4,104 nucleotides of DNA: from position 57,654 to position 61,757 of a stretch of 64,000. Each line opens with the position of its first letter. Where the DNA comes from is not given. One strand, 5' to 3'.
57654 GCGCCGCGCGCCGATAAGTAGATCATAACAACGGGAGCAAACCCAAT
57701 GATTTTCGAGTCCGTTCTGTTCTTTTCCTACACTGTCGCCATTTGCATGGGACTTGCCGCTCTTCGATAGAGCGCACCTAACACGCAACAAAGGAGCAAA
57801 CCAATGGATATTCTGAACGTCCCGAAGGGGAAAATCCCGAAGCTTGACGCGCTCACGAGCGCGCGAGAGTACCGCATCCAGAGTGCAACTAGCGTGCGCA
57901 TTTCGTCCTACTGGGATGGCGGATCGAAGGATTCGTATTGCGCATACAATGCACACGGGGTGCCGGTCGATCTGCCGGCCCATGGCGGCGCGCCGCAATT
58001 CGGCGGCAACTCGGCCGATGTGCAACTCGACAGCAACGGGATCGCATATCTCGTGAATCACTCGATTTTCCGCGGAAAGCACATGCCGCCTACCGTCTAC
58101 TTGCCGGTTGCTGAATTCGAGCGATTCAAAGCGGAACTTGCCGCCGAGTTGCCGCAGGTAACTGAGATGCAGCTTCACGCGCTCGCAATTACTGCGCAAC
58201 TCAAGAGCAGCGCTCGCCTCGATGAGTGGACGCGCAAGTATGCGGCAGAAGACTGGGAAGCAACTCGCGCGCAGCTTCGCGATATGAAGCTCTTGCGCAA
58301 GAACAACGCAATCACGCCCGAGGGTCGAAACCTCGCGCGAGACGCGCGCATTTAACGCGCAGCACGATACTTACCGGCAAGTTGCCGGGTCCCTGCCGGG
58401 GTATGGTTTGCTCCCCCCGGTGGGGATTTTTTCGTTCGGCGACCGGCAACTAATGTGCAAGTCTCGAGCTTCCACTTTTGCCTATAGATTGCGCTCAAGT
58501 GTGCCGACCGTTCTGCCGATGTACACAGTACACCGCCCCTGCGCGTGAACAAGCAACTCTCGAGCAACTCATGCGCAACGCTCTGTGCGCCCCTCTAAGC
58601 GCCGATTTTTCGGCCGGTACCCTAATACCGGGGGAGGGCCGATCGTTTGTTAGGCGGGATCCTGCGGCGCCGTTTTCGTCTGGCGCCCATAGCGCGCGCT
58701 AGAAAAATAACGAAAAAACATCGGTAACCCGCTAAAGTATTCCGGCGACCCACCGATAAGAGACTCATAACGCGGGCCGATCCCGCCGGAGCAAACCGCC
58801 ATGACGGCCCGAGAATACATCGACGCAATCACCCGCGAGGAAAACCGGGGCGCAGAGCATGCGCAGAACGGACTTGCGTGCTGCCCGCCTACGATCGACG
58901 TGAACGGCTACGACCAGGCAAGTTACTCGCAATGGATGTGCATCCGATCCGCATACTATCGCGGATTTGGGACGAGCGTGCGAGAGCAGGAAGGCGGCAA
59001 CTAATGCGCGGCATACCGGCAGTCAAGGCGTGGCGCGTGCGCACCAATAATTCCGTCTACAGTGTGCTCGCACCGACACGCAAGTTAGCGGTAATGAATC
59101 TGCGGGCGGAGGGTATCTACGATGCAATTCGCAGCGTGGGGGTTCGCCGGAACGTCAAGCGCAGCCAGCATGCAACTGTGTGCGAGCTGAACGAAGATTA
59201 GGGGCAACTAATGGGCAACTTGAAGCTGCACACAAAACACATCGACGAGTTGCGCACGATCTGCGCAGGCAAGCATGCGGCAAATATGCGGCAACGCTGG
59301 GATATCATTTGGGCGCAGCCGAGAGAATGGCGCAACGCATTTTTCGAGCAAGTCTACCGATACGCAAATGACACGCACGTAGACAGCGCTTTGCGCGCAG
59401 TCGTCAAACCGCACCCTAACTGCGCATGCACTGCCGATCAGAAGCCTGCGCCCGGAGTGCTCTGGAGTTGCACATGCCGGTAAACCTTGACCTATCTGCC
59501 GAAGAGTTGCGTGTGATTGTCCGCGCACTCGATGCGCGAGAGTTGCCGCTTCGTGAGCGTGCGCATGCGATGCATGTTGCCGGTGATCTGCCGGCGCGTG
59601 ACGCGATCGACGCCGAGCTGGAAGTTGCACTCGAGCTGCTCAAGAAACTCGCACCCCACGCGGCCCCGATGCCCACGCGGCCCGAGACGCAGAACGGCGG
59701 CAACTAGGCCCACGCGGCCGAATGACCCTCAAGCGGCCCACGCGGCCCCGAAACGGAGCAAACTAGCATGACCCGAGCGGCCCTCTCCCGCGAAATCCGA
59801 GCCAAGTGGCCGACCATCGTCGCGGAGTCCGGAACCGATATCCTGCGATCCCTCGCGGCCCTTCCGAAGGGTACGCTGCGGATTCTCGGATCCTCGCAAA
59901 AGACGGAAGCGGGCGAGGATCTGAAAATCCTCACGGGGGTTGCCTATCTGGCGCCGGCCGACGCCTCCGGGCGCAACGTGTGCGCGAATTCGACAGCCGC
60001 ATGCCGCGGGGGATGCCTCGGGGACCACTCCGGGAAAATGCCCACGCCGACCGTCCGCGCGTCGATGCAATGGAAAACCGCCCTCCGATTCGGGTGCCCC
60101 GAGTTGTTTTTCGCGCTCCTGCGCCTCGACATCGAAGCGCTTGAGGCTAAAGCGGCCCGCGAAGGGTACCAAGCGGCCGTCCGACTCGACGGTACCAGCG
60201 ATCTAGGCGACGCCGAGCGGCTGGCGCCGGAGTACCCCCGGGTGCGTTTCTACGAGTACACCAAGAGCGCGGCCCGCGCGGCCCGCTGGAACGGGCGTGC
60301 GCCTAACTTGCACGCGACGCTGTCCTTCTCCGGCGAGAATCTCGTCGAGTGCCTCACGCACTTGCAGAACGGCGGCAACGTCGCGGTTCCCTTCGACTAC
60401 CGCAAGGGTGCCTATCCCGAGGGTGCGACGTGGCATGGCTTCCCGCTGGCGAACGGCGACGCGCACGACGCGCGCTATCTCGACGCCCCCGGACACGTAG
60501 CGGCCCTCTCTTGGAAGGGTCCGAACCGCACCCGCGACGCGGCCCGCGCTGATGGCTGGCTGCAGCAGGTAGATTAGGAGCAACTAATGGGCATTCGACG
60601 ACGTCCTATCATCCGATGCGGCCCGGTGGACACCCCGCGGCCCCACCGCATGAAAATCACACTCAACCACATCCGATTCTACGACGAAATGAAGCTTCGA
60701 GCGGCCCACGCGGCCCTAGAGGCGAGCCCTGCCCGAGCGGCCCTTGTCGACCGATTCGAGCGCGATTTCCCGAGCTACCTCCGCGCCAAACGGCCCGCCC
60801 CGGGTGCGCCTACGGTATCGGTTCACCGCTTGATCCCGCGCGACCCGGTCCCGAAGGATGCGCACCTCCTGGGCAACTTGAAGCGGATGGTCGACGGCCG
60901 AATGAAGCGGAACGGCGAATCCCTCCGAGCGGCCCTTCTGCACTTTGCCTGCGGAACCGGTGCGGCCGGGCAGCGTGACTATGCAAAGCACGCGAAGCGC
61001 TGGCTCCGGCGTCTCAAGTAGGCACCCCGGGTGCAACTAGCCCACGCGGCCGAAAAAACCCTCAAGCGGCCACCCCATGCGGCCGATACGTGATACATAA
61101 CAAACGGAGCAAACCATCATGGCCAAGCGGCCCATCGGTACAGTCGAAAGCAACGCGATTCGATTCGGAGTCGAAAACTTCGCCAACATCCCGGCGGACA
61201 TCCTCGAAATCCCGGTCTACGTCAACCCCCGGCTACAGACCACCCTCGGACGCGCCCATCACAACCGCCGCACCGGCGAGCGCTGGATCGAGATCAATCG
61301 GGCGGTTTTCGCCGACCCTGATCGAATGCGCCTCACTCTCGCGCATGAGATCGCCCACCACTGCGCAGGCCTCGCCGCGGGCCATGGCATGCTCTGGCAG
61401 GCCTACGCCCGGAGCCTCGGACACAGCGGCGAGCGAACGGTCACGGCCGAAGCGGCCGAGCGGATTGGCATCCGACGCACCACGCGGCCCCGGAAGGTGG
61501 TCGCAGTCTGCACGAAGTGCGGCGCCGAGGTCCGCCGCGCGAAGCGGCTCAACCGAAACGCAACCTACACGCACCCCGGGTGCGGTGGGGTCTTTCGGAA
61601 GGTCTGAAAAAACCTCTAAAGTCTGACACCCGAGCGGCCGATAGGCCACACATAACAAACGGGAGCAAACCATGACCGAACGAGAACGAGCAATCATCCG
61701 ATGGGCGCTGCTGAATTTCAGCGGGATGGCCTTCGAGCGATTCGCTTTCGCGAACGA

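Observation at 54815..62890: Stereotyped ~75-bp promoter/leader cassette repeated >=9 times in front of the rightward genes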

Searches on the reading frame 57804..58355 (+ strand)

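Call 13: search_protein_families(library=pfam, proteins=[window:57804-58355:+], max_evalue=0.01)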
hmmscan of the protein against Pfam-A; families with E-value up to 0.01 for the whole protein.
window:57804-58355:+ (183 aa): 1 family
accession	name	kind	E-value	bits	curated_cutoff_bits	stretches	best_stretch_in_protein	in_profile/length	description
PF21863.2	HTH_67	-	0.001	19.1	27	1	114-180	166-226/268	Helix-turn-helix family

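Call 24: search_protein_families(library=phrogs, proteins=[window:57804-58355:+], max_evalue=0.01)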
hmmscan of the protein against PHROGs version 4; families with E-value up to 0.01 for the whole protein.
window:57804-58355:+ (183 aa): 0 families

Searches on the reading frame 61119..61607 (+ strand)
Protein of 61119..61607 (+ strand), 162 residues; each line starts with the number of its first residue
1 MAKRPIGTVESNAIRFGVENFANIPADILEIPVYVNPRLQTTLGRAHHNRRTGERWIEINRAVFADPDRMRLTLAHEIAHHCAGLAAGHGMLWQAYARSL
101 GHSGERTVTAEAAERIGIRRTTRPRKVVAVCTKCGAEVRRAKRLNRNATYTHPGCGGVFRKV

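Call 13: search_protein_families(library=pfam, proteins=[window:61119-61607:+], max_evalue=0.01)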
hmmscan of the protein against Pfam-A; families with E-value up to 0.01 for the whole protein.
window:61119-61607:+ (162 aa): 2 families
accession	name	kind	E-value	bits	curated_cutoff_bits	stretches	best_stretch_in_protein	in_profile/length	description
PF10263.15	SprT-like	-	1.6e-10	41.2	25.6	1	30-104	20-99/108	SprT-like family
PF06114.19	Peptidase_M78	-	0.0051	17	22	1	38-83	12-55/123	IrrE N-terminal-like domain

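Call 27: find_encoding_contigs(protein=window:61119-61607:+, flank=10000, max_places=6)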
Protein window:61119-61607:+ (162 aa): 6 contigs read that carry it; 3 places shown.
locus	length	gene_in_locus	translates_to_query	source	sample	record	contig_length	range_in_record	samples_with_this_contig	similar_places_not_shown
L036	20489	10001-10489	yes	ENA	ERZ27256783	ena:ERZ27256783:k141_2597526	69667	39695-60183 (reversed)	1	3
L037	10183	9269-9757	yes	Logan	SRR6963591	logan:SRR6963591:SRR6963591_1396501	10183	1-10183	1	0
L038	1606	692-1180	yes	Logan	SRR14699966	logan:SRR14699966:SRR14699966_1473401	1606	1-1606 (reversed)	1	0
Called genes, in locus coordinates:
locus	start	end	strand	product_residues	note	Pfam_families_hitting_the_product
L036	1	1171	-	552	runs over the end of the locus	PF17289:Terminase_6C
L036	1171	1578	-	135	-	-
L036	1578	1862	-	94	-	-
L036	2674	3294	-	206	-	-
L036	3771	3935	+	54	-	-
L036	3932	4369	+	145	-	-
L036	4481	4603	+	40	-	-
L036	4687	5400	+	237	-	-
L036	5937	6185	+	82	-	-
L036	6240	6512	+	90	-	-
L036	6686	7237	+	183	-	-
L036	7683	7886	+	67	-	-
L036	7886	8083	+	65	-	-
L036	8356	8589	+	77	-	-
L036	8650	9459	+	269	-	PF17338:GP88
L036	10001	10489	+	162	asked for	PF10263:SprT-like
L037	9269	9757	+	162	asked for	PF10263:SprT-like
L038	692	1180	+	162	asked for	PF10263:SprT-like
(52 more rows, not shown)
